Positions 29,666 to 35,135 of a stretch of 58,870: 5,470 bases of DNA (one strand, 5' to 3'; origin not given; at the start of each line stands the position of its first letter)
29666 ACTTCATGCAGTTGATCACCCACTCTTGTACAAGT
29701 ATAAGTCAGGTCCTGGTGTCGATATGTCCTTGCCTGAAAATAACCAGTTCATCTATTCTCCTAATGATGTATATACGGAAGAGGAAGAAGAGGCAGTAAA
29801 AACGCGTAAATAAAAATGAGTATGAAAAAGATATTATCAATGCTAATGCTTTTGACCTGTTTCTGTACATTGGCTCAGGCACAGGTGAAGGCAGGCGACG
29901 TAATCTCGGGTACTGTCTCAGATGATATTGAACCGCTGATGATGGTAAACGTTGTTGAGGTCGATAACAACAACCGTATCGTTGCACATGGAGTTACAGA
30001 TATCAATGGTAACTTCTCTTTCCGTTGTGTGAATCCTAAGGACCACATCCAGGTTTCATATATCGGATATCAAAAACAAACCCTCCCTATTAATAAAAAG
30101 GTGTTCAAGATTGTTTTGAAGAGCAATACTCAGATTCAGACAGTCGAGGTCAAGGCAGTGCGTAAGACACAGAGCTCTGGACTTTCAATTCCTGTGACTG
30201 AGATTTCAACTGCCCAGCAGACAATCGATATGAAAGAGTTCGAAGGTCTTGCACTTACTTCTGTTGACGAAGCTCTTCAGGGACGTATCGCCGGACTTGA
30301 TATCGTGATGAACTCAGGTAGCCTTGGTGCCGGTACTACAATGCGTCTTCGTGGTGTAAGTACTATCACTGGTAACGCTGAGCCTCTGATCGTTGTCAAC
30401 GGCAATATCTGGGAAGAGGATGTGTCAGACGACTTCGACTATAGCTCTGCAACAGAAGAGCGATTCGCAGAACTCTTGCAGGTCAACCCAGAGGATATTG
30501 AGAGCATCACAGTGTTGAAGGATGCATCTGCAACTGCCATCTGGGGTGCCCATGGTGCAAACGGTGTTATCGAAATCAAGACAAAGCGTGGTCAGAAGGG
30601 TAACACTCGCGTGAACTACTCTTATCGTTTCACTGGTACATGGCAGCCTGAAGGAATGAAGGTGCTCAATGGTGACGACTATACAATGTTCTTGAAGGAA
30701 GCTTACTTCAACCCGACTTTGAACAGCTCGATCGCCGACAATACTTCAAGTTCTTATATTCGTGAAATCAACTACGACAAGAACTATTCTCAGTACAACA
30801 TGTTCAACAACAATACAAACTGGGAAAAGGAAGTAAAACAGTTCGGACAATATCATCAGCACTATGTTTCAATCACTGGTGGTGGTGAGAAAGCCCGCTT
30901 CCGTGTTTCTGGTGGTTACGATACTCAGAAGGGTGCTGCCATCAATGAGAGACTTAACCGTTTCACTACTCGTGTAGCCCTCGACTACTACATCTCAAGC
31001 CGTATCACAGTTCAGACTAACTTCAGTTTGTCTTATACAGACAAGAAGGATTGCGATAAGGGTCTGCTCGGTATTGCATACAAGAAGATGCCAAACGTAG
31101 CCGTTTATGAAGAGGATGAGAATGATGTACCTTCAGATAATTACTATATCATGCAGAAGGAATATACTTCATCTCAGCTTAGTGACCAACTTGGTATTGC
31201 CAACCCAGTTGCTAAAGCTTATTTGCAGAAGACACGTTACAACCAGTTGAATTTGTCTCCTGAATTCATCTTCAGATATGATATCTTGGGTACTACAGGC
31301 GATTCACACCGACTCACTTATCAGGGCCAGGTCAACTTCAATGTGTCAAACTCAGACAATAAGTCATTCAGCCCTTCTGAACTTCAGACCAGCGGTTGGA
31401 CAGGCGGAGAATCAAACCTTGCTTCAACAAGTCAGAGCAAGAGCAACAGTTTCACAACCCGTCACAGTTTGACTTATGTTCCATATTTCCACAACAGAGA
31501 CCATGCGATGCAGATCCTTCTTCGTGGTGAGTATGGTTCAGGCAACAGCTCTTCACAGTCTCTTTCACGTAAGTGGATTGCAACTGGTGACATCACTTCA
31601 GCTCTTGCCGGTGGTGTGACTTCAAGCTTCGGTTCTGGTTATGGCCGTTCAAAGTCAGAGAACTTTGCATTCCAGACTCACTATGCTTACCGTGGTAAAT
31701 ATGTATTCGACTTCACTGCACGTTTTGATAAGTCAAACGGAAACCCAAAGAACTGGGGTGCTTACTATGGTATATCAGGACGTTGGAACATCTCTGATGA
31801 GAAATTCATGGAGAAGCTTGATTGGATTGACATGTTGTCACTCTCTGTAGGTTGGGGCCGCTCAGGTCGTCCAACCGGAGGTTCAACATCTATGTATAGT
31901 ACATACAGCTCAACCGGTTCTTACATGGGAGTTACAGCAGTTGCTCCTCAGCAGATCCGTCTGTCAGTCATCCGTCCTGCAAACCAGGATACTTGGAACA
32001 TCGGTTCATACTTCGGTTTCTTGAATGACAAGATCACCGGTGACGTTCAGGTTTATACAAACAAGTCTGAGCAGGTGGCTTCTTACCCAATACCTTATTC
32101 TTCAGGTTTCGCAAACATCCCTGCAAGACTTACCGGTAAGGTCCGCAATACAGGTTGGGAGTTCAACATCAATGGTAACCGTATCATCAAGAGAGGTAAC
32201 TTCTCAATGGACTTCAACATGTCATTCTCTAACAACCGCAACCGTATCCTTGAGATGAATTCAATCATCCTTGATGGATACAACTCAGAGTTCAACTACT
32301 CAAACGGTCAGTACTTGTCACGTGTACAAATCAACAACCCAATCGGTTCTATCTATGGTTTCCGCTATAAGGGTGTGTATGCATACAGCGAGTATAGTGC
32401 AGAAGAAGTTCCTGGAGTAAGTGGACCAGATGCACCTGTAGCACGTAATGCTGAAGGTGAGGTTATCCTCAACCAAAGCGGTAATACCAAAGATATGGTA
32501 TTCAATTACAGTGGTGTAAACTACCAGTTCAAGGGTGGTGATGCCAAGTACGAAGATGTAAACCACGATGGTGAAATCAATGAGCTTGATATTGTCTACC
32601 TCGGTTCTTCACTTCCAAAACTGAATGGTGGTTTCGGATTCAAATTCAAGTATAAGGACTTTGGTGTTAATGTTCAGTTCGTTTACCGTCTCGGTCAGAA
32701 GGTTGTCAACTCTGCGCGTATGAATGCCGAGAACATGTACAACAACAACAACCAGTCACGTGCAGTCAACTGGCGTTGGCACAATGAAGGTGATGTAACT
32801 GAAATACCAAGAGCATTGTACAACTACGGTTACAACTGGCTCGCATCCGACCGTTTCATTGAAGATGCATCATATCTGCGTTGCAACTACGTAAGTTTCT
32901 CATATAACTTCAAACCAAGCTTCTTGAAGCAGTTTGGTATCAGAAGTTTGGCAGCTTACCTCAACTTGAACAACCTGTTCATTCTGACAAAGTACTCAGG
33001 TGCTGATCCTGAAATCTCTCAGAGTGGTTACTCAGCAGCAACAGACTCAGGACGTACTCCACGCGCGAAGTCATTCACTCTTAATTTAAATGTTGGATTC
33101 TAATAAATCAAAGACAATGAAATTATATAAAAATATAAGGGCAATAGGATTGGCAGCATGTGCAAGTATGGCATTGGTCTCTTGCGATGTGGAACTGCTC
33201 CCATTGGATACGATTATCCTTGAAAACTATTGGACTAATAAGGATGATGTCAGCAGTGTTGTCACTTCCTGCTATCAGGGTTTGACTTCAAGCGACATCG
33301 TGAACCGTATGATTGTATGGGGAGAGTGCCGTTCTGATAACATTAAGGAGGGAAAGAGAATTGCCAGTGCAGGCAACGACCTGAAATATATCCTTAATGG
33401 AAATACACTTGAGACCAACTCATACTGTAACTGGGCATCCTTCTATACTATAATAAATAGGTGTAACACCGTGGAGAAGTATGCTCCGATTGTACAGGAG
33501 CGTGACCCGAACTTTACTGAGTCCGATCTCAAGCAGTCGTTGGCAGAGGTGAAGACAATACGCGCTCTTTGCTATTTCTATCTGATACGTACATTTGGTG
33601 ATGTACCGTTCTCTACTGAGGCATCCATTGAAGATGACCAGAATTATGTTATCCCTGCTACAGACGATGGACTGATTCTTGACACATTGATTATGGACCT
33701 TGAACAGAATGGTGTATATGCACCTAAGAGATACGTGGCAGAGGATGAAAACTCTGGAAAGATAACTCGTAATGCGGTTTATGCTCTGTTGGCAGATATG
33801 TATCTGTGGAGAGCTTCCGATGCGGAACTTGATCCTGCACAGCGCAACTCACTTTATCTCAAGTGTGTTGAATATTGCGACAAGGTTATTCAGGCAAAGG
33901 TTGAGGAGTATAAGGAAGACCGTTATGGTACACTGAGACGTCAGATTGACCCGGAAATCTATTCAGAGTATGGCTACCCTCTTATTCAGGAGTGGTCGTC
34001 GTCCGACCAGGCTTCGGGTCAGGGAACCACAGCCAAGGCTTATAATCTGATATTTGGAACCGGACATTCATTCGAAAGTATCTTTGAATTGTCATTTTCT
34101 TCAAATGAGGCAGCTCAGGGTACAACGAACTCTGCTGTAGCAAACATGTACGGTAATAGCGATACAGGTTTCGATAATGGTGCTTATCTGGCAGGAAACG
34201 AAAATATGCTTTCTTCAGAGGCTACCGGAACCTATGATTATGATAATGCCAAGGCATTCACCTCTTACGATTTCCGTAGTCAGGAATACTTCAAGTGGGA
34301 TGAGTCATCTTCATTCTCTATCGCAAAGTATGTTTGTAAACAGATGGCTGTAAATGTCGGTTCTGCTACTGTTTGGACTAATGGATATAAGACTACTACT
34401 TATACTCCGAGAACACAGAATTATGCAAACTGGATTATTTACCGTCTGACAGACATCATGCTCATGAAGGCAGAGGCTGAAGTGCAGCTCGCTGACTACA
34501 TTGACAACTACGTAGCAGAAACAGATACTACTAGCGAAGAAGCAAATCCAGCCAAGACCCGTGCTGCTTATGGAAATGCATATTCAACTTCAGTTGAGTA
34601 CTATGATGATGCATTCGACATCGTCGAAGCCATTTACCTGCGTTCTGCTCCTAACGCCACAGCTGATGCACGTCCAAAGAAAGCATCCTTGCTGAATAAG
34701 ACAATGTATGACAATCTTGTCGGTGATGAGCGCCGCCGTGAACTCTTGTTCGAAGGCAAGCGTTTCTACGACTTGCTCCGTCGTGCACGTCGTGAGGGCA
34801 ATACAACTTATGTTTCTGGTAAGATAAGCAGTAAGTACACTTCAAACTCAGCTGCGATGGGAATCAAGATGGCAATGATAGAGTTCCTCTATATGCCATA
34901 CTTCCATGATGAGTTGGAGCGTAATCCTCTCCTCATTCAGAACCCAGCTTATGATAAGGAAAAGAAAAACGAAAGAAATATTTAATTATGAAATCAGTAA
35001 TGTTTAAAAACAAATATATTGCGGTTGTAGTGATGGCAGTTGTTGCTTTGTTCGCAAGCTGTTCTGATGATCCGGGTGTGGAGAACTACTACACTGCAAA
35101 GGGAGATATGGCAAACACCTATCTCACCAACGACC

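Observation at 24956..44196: Double SusC/SusD locus built from a CotH-family protein and three fasciclin lipoproteins, with no recognisable CAZyme or regulator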

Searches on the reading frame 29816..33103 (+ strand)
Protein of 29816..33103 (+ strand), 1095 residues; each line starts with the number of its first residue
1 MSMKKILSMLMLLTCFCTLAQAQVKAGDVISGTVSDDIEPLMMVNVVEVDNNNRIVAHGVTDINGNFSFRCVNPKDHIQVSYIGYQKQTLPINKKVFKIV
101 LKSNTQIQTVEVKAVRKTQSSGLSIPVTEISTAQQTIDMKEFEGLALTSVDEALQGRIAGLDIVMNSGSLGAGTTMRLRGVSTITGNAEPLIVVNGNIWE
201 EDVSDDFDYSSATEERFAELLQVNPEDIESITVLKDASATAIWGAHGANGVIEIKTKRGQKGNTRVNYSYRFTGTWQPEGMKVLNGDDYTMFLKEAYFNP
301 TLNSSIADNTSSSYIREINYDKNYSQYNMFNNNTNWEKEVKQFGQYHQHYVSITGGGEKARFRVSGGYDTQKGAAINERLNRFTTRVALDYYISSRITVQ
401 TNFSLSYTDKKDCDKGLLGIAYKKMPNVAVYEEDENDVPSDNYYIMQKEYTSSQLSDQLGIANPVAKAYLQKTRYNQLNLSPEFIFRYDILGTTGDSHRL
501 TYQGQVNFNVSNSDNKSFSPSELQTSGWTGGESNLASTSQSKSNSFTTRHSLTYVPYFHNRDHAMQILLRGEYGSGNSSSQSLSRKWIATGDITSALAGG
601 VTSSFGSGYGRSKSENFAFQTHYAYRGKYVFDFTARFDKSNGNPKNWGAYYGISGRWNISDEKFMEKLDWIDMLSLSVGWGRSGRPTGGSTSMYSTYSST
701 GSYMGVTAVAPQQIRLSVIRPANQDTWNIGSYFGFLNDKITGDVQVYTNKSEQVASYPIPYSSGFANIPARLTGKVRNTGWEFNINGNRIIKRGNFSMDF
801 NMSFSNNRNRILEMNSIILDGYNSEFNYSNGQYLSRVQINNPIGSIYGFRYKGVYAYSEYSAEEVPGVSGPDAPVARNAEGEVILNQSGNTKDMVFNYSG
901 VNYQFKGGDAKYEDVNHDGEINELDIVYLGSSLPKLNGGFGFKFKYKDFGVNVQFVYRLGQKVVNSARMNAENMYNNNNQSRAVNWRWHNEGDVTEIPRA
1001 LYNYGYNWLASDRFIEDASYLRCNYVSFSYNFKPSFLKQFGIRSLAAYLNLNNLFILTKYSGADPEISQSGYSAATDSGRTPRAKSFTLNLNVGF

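Call 3: search_protein_families(library=pfam, proteins=[window:29816-33103:+], max_evalue=0.01)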
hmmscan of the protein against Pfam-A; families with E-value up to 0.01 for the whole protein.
window:29816-33103:+ (1095 aa): 3 families
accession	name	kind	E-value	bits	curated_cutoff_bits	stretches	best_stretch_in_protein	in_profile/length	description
PF07715.20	Plug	-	1.1e-13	52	23.9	1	128-251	3-107/107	TonB-dependent Receptor Plug Domain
PF13715.12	CarbopepD_reg_2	-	9.6e-09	35.6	32.2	1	30-104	1-79/88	CarboxypepD_reg-like domain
PF13620.12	CarboxypepD_reg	-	1e-06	29.4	32.3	1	30-90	2-64/82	Carboxypeptidase regulatory-like domain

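Call 4: search_protein_families(library=ncbifam, proteins=[window:29816-33103:+], max_evalue=0.01)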
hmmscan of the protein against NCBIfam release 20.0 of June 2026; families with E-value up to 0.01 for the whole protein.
window:29816-33103:+ (1095 aa): 3 families
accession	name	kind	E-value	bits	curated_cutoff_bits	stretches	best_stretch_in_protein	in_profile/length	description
TIGR04056.1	OMP_RagA_SusC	subfamily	1.1e-186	623.1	368.25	1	30-1095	3-981/981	SusC/RagA family TonB-linked outer membrane protein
TIGR04057.1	SusC_RagA_signa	signature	2.6e-16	59.1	46.2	1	227-257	1-31/31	SusC/RagA subfamily TonB-dependent outer membrane receptor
NF053590.1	TonB_dep_TOL0244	equivalog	0.00021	20.1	645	1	221-294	105-180/604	TOL_0244 family TonB-dependent receptor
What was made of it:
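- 29816..33103 (+): SusC/RagA-type TonB-dependent transporter 1, with no STN domain. TIGR04056 623 bits, call 4.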

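Call 79: search_solved_structures(query=window:29816-33100:+, max_evalue=1e-20)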
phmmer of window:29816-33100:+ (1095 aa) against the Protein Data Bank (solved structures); distinct sequences matched with E-value up to 1e-20: 8.
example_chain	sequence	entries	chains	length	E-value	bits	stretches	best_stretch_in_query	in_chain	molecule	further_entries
8aa4_A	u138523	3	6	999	4e-65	223.8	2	9-434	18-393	SusC homolog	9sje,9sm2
5t3r_D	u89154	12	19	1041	8.3e-44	153.2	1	4-434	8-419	SusC homolog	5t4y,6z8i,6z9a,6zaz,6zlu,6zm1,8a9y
6sli_B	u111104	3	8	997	1.5e-41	145.7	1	30-414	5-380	RagA protein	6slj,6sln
6zlt_B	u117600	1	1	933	3.7e-38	134.5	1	138-434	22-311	SusC homolog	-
6sml_B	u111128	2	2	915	3.1e-34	121.5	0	142-414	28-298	RagA protein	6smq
6sm3_B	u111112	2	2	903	6.9e-34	120.4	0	146-414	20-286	RagA protein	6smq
8ypu_C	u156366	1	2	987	8.6e-32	113.4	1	146-813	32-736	SusC/RagA family TonB-linked outer membrane protein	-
8ypt_C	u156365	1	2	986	1.2e-31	113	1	146-813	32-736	TonB-linked outer membrane protein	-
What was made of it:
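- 29816..33103 (+): PDB SusC homologues, call 79.
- On SusC/RagA TonB-dependent transporters: calls 3, 4, 79
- SusC/D-type systems can import peptides; RagAB was matched by SusC1 in call 79, and its peptide role rests on established knowledge.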

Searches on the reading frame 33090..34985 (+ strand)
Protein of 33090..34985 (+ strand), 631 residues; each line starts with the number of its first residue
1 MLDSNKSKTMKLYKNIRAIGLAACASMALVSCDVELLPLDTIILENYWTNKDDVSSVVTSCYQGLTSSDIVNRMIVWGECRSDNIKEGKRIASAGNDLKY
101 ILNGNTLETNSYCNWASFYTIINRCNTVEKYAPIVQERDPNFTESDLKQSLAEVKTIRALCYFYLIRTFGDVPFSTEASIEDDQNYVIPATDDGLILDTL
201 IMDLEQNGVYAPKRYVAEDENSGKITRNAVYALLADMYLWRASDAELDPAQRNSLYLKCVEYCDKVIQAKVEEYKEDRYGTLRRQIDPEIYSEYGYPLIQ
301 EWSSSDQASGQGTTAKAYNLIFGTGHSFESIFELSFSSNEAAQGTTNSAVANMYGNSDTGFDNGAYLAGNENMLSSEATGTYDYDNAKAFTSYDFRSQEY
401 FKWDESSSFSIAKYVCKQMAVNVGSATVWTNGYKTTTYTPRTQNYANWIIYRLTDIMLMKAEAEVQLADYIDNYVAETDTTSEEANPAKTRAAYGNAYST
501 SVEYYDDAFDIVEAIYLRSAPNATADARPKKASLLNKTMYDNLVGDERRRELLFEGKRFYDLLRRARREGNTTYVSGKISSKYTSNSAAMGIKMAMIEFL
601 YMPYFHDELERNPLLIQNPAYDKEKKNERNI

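Call 3: search_protein_families(library=pfam, proteins=[window:33090-34985:+], max_evalue=0.01)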
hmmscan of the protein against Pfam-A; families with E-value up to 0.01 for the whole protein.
window:33090-34985:+ (631 aa): 2 families
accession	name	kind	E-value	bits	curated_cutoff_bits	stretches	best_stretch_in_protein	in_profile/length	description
PF07980.17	SusD_RagB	-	6.7e-18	65.8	23.1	1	329-621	2-297/297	SusD family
PF14322.12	SusD-like_3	-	1.2e-10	42.4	27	1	89-239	51-191/191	Starch-binding associating with outer membrane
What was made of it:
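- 33090..34985 (+): SusD-like lipoprotein 1 (likely start 33117). PF07980 6.7e-18 and PF14322 1.2e-10, call 3.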

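Call 4: search_protein_families(library=ncbifam, proteins=[window:33090-34985:+], max_evalue=0.01)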
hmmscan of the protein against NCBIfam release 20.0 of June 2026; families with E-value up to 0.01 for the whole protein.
window:33090-34985:+ (631 aa): 2 families
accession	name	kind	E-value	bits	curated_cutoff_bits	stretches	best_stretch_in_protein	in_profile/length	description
NF033072.0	NanU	exception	3.3e-14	52.9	425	1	18-178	6-162/521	SusD family outer membrane lipoprotein NanU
NF033071.0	SusD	exception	1.6e-11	43.1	725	1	138-272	136-261/558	starch-binding outer membrane lipoprotein SusD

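Call 78: search_solved_structures(query=window:33090-34982:+, max_evalue=0.001)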
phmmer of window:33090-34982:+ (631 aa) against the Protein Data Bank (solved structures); distinct sequences matched with E-value up to 0.001: 16.
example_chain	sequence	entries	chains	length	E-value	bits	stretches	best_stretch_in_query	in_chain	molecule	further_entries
3hdx_A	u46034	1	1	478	2.8e-16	62.5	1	47-246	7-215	SusD superfamily protein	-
9sje_B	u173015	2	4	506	3e-13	52.5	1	24-265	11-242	SusD homolog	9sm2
3otn_A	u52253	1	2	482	6.1e-13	51.5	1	115-242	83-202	SusD superfamily protein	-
9sjj_A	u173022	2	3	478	1.6e-12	50.1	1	50-265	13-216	SusD homolog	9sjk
6gcz_A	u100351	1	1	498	1.1e-11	47.4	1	34-245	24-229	Starch-binding associating with outer membrane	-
3kez_A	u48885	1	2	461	1.5e-11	46.9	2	468-621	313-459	Putative sugar binding protein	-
3qnk_A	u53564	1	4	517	2.8e-10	42.7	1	38-240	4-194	Putative lipoprotein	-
3iv0_A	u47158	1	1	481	1.4e-07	33.8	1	111-243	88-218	SusD homolog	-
3i4g_A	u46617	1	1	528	3.2e-07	32.6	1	32-234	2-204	SusD-like carbohydrate binding protein BF1063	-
3myv_A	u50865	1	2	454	1.2e-05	27.5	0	52-243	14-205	SusD superfamily protein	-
5e75_A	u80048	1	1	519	1.2e-05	27.4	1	106-242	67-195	SusD-like protein BACOVA_02651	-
4l7t_A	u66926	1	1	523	1.2e-05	27.4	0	26-173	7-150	NanU sialic acid binding protein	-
5e76_A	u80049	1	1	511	1.4e-05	27.2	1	106-242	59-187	SusD-like protein BACOVA_02651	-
3ihv_A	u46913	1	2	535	4e-05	25.7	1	89-238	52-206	SusD homolog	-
3jq0_A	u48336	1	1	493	5.2e-05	25.3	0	47-240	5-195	SusD superfamily protein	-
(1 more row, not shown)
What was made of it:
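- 33090..34985 (+): PDB SusD homologues, call 78.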
